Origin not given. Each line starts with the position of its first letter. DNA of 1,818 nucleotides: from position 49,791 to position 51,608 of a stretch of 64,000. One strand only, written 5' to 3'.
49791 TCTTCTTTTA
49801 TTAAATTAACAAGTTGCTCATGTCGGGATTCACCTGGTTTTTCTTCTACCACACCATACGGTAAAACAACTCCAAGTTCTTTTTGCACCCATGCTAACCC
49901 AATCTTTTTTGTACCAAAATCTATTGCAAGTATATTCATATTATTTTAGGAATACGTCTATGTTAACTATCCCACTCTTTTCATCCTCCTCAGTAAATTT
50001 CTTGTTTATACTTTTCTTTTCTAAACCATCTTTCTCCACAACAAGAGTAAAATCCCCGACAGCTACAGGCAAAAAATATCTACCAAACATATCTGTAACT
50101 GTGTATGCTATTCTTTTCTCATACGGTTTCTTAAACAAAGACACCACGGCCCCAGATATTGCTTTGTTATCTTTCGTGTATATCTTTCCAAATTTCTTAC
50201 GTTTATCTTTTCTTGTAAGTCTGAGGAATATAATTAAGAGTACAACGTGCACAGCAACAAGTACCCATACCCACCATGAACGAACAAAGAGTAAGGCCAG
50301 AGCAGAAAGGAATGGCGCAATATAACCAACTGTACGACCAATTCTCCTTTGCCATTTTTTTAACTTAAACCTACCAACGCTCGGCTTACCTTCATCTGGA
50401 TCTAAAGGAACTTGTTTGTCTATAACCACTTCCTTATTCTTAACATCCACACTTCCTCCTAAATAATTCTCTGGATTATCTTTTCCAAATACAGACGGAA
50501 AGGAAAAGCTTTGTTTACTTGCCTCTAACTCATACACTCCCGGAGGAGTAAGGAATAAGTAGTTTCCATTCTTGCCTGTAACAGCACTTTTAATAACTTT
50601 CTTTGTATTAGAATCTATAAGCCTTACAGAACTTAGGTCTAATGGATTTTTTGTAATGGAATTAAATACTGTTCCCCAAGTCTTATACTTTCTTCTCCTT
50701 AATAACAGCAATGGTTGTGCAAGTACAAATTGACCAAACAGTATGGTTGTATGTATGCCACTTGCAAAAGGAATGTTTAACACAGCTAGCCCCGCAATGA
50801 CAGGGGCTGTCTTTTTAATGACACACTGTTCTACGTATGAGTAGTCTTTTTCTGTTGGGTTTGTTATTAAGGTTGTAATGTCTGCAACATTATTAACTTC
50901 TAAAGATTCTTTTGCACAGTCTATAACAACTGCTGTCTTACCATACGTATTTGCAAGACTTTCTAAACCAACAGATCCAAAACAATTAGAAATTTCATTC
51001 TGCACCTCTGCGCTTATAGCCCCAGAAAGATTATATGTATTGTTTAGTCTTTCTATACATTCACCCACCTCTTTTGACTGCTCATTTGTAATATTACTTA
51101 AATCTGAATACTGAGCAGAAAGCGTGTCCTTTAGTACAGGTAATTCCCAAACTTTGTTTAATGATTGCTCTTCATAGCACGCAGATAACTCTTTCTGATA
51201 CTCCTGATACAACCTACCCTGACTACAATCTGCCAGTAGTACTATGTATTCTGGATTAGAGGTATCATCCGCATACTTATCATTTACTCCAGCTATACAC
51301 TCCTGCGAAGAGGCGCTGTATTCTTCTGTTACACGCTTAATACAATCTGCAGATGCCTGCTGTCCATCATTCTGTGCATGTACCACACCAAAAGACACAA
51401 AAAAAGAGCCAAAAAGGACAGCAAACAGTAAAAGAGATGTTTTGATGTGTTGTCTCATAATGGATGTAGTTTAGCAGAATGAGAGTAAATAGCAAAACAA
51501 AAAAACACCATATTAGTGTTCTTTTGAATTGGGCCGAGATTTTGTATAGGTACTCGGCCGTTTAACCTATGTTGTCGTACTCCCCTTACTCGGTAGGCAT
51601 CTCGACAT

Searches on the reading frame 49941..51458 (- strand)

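Call 18: search_protein_families(library=pfam, proteins=[window:49941-51458:-], max_evalue=0.0001)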
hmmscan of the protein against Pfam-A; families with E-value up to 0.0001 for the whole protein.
window:49941-51458:- (505 aa): 2 families
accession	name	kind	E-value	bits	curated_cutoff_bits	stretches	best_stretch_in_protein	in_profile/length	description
PF13620.12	CarboxypepD_reg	-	3e-15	56.7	32.3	2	262-318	4-59/82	Carboxypeptidase regulatory-like domain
PF13715.12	CarbopepD_reg_2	-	3.5e-06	27.4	32.2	0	424-492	3-68/88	CarboxypepD_reg-like domain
